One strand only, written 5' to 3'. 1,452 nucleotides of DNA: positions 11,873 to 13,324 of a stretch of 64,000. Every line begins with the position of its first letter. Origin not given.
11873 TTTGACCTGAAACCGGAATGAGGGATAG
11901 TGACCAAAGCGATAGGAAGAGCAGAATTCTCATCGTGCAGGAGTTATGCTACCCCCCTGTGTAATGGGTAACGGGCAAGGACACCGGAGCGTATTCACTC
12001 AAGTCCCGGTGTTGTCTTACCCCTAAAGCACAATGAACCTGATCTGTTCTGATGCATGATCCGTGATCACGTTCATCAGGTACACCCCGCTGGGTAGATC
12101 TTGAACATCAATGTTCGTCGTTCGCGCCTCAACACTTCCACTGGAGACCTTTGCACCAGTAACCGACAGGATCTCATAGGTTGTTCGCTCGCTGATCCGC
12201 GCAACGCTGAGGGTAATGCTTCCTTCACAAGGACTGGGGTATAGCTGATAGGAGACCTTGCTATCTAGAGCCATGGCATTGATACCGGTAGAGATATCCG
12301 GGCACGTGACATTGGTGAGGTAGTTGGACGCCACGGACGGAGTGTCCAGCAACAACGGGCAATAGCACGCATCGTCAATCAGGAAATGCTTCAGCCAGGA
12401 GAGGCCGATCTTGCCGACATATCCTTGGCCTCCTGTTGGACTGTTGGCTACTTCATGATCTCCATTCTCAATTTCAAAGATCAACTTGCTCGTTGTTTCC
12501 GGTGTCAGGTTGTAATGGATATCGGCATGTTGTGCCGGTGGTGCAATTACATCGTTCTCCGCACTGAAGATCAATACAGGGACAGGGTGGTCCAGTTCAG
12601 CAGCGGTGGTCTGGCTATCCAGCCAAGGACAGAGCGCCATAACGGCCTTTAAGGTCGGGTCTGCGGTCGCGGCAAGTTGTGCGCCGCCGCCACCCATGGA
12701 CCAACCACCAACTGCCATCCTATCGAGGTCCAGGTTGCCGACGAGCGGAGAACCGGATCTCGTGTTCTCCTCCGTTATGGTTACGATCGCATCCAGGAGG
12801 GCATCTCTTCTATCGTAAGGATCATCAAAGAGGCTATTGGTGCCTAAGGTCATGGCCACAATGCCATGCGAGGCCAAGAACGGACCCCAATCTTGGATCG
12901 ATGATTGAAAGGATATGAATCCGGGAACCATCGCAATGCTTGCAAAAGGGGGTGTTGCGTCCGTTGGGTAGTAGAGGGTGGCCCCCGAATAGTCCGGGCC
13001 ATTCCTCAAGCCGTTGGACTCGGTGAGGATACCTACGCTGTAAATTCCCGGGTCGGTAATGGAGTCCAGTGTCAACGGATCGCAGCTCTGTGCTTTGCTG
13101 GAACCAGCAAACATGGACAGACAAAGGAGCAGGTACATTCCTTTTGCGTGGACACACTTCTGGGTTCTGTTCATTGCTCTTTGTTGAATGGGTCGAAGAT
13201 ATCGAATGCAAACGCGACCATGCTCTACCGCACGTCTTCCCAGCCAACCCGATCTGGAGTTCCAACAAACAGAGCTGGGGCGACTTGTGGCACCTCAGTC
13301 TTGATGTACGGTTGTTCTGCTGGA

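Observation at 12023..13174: PETase-like polyesterase fused to a T9SS sorting domain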

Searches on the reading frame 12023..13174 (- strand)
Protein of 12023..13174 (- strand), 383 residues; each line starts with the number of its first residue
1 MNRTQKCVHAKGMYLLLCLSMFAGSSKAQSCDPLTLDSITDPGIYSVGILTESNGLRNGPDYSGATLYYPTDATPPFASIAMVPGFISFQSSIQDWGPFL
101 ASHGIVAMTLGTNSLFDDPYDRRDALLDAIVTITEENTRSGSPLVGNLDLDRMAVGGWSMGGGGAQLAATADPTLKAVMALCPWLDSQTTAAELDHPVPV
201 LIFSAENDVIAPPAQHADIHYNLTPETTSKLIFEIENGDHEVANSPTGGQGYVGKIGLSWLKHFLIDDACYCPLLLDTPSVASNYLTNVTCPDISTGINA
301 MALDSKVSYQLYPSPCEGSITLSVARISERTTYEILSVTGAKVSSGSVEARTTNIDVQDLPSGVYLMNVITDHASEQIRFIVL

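Call 3: search_protein_families(library=pfam, proteins=[window:12023-13174:-], max_evalue=0.01)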
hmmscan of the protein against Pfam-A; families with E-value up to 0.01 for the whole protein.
window:12023-13174:- (383 aa): 5 families
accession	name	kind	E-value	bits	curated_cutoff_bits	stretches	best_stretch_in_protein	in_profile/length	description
PF12740.14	PETase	-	1.1e-56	192.6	28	1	56-283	35-251/263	PET hydrolase-like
PF18962.6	Por_Secre_tail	-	2.2e-10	41.1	27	1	311-381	1-74/75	Secretion system C-terminal sorting domain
PF01738.24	DLH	-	9.4e-05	22.5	21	1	149-227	95-173/217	Dienelactone hydrolase family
PF12146.15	Hydrolase_4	-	0.00044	20.1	27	0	194-244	190-236/239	Serine aminopeptidase, S33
PF00326.27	Peptidase_S9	-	0.0025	17.8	22.6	0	148-193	61-107/213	Prolyl oligopeptidase family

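Call 4: search_solved_structures(query=window:12023-13174:-, max_evalue=0.001, show_alignments=3)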
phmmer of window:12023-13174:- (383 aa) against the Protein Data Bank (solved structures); distinct sequences matched with E-value up to 0.001: 180 (the best 60 are shown).
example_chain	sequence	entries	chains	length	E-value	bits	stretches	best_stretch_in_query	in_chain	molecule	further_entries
7pzj_A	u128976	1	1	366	2.9e-112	378.6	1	14-369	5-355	Lipase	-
7cwq_A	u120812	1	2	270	4.5e-55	190.4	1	36-288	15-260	DLH domain-containing protein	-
7ec8_A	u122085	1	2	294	2e-52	181.7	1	45-283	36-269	LipIAF5-2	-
8d1d_A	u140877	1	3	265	4.8e-52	180.4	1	59-281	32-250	Poly(ethylene terephthalate) hydrolase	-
8otu_A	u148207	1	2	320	1e-51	179.4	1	31-280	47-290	Dienelactone hydrolase domain-containing protein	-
7ecb_A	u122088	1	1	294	1.4e-51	178.9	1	42-280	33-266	LipIAF5-2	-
7vpa_A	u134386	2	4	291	8.3e-51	176.4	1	43-274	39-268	hydrolase Ple629 | plastic degrading hydrolase Ple629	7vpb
7vmd_A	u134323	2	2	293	1.4e-50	175.6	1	58-276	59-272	hydrolase Ple628 | hydrolase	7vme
9vzr_A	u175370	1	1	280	8e-50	173.1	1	60-278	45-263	PET hydrolase, MG8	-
8c65_A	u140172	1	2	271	8.4e-50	173.1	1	60-280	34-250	PBS(A) depolymerase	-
7cy0_A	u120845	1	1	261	2.4e-49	171.5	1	60-280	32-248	Poly(ethylene terephthalate) hydrolase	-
6ij5_A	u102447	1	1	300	2.7e-49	171.4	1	60-281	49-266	Poly(ethylene terephthalate) hydrolase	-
9lmw_A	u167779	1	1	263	9.9e-49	169.5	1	59-280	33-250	Poly(ethylene terephthalate) hydrolase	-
5yns_A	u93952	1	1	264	1e-48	169.5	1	60-281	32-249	Poly(ethylene terephthalate) hydrolase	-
6scd_A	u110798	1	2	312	1.2e-48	169.2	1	24-278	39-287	Polyester hydrolase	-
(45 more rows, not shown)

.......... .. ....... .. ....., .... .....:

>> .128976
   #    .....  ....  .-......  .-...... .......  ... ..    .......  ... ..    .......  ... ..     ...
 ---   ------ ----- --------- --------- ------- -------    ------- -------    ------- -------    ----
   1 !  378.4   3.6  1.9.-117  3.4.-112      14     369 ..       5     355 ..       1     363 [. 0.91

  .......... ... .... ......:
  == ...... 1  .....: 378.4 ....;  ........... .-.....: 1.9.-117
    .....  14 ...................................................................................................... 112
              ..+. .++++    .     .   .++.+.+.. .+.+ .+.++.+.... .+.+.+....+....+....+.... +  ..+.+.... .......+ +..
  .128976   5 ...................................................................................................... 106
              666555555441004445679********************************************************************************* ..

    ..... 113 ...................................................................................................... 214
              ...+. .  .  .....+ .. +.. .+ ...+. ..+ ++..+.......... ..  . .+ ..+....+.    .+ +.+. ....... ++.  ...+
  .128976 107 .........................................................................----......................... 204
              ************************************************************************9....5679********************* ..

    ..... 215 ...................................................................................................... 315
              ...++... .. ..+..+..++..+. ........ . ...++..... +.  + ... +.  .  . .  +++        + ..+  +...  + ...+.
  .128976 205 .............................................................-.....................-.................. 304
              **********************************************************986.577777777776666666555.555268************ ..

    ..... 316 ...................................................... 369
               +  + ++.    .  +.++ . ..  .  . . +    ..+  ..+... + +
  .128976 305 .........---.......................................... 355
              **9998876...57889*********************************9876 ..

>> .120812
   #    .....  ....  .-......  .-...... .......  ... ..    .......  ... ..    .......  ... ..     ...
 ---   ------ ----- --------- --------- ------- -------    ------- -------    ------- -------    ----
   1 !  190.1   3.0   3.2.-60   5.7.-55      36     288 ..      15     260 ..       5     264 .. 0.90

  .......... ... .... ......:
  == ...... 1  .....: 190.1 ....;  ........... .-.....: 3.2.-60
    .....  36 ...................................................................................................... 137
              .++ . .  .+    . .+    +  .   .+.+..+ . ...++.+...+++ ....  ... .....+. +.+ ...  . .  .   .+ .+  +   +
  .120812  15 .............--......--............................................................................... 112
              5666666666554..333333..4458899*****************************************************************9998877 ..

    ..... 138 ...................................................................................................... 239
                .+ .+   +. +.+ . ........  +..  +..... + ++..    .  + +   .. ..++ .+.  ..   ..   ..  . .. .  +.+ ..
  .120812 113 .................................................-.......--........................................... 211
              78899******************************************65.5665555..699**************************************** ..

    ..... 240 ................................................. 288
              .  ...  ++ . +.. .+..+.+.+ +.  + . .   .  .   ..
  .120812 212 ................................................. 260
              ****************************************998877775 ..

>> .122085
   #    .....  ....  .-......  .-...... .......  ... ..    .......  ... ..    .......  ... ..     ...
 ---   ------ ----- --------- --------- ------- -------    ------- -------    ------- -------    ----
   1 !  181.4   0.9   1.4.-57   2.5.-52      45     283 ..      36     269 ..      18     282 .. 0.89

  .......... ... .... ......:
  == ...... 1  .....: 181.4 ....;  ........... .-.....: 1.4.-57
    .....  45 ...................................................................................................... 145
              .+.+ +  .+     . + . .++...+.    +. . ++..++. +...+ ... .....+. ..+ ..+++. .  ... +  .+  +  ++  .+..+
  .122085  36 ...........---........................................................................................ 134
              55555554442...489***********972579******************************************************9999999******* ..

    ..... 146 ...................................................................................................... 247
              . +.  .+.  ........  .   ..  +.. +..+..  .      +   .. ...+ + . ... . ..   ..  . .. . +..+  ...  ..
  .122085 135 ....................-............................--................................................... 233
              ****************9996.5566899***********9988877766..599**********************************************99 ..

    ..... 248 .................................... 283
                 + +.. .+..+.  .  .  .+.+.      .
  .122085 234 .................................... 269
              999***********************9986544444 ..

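Call 6: find_homologous_proteins(query=window:12023-13174:-, max_evalue=1e-20)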
Query window:12023-13174:- (383 aa): 1306 proteins with E <= 1e-20 among 5907 candidates; the best 120 are listed.
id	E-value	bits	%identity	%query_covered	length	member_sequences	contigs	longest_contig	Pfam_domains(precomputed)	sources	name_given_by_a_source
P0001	4.1e-254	860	99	100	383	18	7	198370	PF12740.15,PF18962.8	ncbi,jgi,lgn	ncbi:MAG: T9SS type A sorting domain-containing protein [Flavobacteriales bacterium]|jgi:dienelacton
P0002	3.3e-228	775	88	100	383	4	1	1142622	PF12740.15,PF01738.25,PF18962.8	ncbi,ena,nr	ncbi:MAG: T9SS type A sorting domain-containing protein [Flavobacteriales bacterium]|nr:T9SS type A 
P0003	3.0e-226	769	88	100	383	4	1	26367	PF12740.15,PF18962.8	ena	-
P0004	3.5e-214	729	85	99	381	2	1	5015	PF12740.15,PF18962.8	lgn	-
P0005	5.4e-205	699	81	99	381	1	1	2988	PF12740.15,PF18962.8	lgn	-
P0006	9.9e-202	688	79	100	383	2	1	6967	PF12740.15,PF18962.8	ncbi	-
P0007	1.4e-180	618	72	100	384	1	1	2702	PF12740.15,PF18962.8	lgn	-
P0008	2.3e-177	608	71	99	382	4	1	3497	PF12740.15,PF18962.8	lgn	-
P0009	6.4e-176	603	70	96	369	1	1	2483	PF12740.15,PF01738.25,PF18962.8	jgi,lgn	jgi:dienelactone hydrolase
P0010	1.7e-173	595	71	99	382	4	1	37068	PF12740.15,PF01738.25,PF18962.8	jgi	-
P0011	8.2e-168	576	69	97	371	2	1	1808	PF12740.15,PF01738.25,PF18962.8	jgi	jgi:dienelactone hydrolase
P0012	7.0e-166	570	67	99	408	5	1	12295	PF12740.15,PF18962.8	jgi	jgi:dienelactone hydrolase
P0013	5.5e-165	567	64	98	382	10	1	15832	PF12740.15,PF01738.25,PF18962.8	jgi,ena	-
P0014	1.6e-164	565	65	97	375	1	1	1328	PF12740.15,PF18962.8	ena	-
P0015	2.5e-163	562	64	98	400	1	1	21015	PF12740.15,PF01738.25,PF18962.8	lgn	-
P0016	1.0e-160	553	62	99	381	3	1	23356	PF12740.15,PF01738.25,PF18962.8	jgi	-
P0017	3.4e-160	551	64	96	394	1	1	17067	PF12740.15,PF18962.8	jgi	jgi:dienelactone hydrolase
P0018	3.4e-157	541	63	99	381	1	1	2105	PF12740.15,PF18962.8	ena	-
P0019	3.7e-157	541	63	98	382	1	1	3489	PF12740.15,PF18962.8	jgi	jgi:dienelactone hydrolase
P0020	4.2e-157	541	61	99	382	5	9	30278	PF12740.15,PF18962.8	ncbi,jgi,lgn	ncbi:MAG: dienelactone hydrolase [Paraglaciecola sp.]|jgi:dienelactone hydrolase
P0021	4.3e-157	541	64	97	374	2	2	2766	PF12740.15,PF18962.8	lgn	-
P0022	6.7e-157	540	63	99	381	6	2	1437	PF12740.15,PF18962.8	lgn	-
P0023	9.1e-156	537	61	99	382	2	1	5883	PF12740.15,PF18962.8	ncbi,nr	ncbi:MAG: T9SS type A sorting domain-containing protein [Aureispira sp.]|nr:T9SS type A sorting doma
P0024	2.8e-153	529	63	93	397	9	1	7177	PF12740.15,PF05448.19,PF01738.25,PF18962.8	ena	-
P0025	4.2e-153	528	62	100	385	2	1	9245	PF12740.15,PF18962.8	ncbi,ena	-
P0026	5.2e-153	528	60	97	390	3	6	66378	PF12740.15,PF01738.25,PF18962.8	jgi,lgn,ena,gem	-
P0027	8.3e-153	527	61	97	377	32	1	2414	PF12740.15,PF18962.8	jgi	jgi:dienelactone hydrolase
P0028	2.2e-152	526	62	98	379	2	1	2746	PF12740.15,PF18962.8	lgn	-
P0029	2.2e-151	522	61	99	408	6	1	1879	PF12740.15,PF18962.8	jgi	jgi:dienelactone hydrolase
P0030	4.3e-151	521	59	97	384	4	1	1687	PF12740.15,PF18962.8,PF00561.27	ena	-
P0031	1.1e-149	517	61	99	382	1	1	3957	PF12740.15,PF18962.8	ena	-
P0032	4.9e-149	515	59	98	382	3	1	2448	PF12740.15,PF18962.8,PF00561.27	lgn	-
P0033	5.2e-149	514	60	97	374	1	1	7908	PF12740.15,PF01738.25,PF18962.8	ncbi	ncbi:MAG: T9SS type A sorting domain-containing protein, partial [Flavobacteriales bacterium]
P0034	2.8e-148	512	61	96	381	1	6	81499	PF12740.15,PF18962.8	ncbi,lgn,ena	-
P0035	5.3e-148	511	60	96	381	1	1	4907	PF12740.15,PF18962.8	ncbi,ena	-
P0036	2.2e-147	509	61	93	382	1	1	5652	PF12740.15,PF18962.8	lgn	-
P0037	2.8e-147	509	59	98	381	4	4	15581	PF12740.15,PF18962.8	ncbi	ncbi:MAG: hypothetical protein ACI8YQ_003444 [Polaribacter sp.]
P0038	6.2e-147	508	61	96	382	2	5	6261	PF12740.15,PF18962.8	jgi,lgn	jgi:dienelactone hydrolase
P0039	4.6e-146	505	60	92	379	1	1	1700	PF12740.15,PF18962.8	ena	-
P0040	4.7e-146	505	58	99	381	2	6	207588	PF12740.15,PF18962.8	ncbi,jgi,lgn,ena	jgi:dienelactone hydrolase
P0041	6.5e-146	504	60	97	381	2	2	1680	PF12740.15,PF18962.8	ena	-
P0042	7.4e-146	504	58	97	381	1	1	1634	PF12740.15,PF18962.8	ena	-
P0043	1.1e-145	503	58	98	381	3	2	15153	PF12740.15,PF18962.8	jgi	jgi:hypothetical protein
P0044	1.4e-144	500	59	97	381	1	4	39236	PF12740.15,PF18962.8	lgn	-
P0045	8.2e-144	497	58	98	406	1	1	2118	PF12740.15,PF18962.8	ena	-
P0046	9.4e-144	497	59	94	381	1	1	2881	PF12740.15,PF18962.8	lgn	-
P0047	1.5e-143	496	60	93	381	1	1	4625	PF12740.15,PF18962.8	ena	-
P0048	2.5e-143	496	57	98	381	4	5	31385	PF12740.15,PF01738.25,PF18962.8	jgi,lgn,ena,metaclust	metaclust:\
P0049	4.3e-142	492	62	91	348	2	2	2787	PF12740.15,PF18962.8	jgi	-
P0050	1.4e-140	487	55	99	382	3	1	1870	PF12740.15,PF18962.8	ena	-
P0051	1.5e-140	487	59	96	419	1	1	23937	PF12740.15,PF18962.8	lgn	-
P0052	1.6e-140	487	57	99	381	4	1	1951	PF12740.15,PF01738.25,PF18962.8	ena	-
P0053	2.0e-140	486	66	86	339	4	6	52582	PF12740.15,PF01738.25,PF12146.16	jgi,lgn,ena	-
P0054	5.7e-140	485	57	94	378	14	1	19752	PF12740.15,PF18962.8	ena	-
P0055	1.9e-137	476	56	98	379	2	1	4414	PF12740.15,PF18962.8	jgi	-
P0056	1.2e-136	474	56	96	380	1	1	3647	PF12740.15,PF18962.8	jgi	jgi:hypothetical protein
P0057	6.2e-136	471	62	88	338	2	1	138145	PF12740.15,PF18962.8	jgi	jgi:dienelactone hydrolase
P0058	2.7e-135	469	70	75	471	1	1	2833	PF12740.15,PF18962.8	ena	-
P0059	2.1e-132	460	52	99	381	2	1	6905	PF12740.15,PF18962.8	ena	-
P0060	4.8e-132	459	56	96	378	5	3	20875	PF12740.15,PF18962.8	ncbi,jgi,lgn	ncbi:MAG: dienelactone hydrolase [Parvicella sp.]|jgi:dienelactone hydrolase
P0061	2.6e-131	456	53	97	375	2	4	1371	PF12740.15,PF18962.8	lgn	-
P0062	8.0e-130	451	65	76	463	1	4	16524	PF12740.15,PF18962.8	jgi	jgi:dienelactone hydrolase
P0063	1.5e-129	450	62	80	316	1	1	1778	PF12740.15,PF00561.27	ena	-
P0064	1.1e-126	441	72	72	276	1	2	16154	PF12740.15,PF01738.25,PF18962.8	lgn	-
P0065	2.0e-126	440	52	96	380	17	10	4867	PF12740.15,PF18962.8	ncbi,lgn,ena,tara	tara:strand:+ start:737 stop:1879 length:1143 start_codon:yes stop_codon:yes gene_type:complete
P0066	2.2e-125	437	64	75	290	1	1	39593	PF12740.15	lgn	-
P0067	1.7e-124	434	57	93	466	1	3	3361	PF12740.15,PF18962.8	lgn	-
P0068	2.4e-124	433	61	80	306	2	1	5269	PF12740.15,PF18962.8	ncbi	ncbi:MAG: hypothetical protein ACI91R_001764, partial [Vicingaceae bacterium]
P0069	6.5e-123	429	67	70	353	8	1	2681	PF12740.15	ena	-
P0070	6.8e-122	425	52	97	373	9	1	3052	PF12740.15,PF18962.8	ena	-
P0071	1.3e-121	424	52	94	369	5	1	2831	PF12740.15,PF18962.8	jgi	jgi:dienelactone hydrolase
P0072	1.7e-121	424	67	73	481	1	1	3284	PF12740.15,PF18962.8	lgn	-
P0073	6.8e-120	419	60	79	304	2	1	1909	PF12740.15,PF18962.8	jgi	jgi:dienelactone hydrolase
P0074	9.3e-120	418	60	76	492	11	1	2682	PF12740.15,PF01738.25,PF18962.8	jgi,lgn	jgi:dienelactone hydrolase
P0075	3.2e-119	416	61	74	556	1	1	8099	PF12740.15,PF18962.8,PF12146.16,PF00041.28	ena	-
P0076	4.9e-119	416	62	74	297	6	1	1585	PF12740.15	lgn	-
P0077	1.0e-118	415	53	94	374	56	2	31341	PF12740.15,PF18962.8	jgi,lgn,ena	-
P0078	5.1e-118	412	61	76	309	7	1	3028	PF12740.15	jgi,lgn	jgi:dienelactone hydrolase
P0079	1.4e-117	411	64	70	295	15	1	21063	PF12740.15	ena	-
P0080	1.7e-117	411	60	77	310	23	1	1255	PF12740.15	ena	-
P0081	1.9e-117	411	59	75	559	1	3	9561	PF12740.15,PF18962.8,PF00041.28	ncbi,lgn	-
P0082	5.7e-117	409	55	92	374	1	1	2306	PF12740.15,PF18962.8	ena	-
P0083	8.2e-117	408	63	73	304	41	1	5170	PF12740.15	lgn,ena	-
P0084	1.8e-116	407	63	73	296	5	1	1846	PF12740.15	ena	-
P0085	2.7e-116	407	66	70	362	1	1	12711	PF12740.15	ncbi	-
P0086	3.0e-116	407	52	96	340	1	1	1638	PF12740.15,PF18962.8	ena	-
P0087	8.9e-116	405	62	74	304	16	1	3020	PF12740.15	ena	-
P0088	9.4e-116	405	61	75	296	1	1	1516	PF12740.15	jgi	jgi:dienelactone hydrolase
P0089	2.3e-115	404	54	91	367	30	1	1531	PF12740.15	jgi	jgi:dienelactone hydrolase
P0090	2.5e-115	404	51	97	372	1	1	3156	PF12740.15,PF18962.8,PF00561.27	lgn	-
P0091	3.0e-115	403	63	71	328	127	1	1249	PF12740.15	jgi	jgi:hypothetical protein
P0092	4.9e-115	403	61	75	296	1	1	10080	PF12740.15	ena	-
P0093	1.1e-114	402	54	93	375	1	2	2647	PF12740.15,PF18962.8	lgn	-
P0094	3.7e-114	400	62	73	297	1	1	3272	PF12740.15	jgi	jgi:dienelactone hydrolase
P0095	5.0e-114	399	66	69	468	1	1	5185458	PF12740.15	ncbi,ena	-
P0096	8.3e-113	395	60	75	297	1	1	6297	PF12740.15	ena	-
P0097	9.2e-113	395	60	75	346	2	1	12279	PF12740.15,PF00561.27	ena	-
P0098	1.1e-112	395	54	89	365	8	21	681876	PF12740.15,PF18962.8,PF12695.14,PF00561.27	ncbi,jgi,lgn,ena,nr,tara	ncbi:MAG: lipase [Aequorivita sp.]|nr:lipase [Aequorivita sp.] MBF31443.1 lipase [Aequorivita sp.]|t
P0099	8.9e-112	392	51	92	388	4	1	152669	PF12740.15,PF18962.8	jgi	jgi:hypothetical protein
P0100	9.2e-112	392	59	78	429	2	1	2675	PF12740.15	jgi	jgi:dienelactone hydrolase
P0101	9.4e-112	392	51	94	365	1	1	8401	PF12740.15,PF18962.8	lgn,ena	-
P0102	1.1e-111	392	58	74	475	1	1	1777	PF12740.15,PF18962.8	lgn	-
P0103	1.2e-111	392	60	74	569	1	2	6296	PF12740.15,PF18962.8,PF00041.28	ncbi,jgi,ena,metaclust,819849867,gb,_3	metaclust:\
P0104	1.5e-111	391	56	77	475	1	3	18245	PF12740.15,PF18962.8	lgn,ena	-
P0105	1.6e-111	391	59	74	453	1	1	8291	PF12740.15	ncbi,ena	-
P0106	1.6e-111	391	59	74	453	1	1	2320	PF12740.15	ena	-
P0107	2.7e-111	390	52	89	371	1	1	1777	PF12740.15,PF18962.8,PF12695.14,PF00561.27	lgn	-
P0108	3.6e-111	390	59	74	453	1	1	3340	PF12740.15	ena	-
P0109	4.2e-111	390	61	69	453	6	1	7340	PF12740.15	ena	-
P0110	4.6e-111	390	59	74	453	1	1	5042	PF12740.15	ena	-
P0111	4.7e-111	390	50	96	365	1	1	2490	PF12740.15,PF01738.25,PF18962.8,PF12695.14,PF00561.27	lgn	-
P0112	6.4e-111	389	52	93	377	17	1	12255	PF12740.15,PF18962.8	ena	-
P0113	7.4e-111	389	51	94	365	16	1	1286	PF12740.15,PF18962.8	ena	-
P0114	9.7e-111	389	51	93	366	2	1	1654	PF12740.15,PF18962.8,PF12695.14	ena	-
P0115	1.5e-110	388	49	99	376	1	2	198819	PF12740.15,PF18962.8,PF12695.14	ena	-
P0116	1.5e-110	388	51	91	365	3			PF12740.15,PF18962.8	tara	tara:strand:+ start:606 stop:1703 length:1098 start_codon:yes stop_codon:yes gene_type:complete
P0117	1.6e-110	388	50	96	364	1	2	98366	PF12740.15,PF18962.8,PF12695.14,PF00561.27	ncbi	-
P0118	2.0e-110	387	59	74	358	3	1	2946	PF12740.15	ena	-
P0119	2.3e-110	387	51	93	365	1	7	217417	PF12740.15,PF18962.8,PF00561.27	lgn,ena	-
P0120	2.4e-110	387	51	94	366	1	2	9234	PF12740.15,PF18962.8,PF12695.14,PF00561.27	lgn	-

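Call 11: find_encoding_contigs(protein=window:12023-13174:-, flank=10000, max_places=6)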
Protein window:12023-13174:- (383 aa): no gene with exactly this product is on record in the collection.
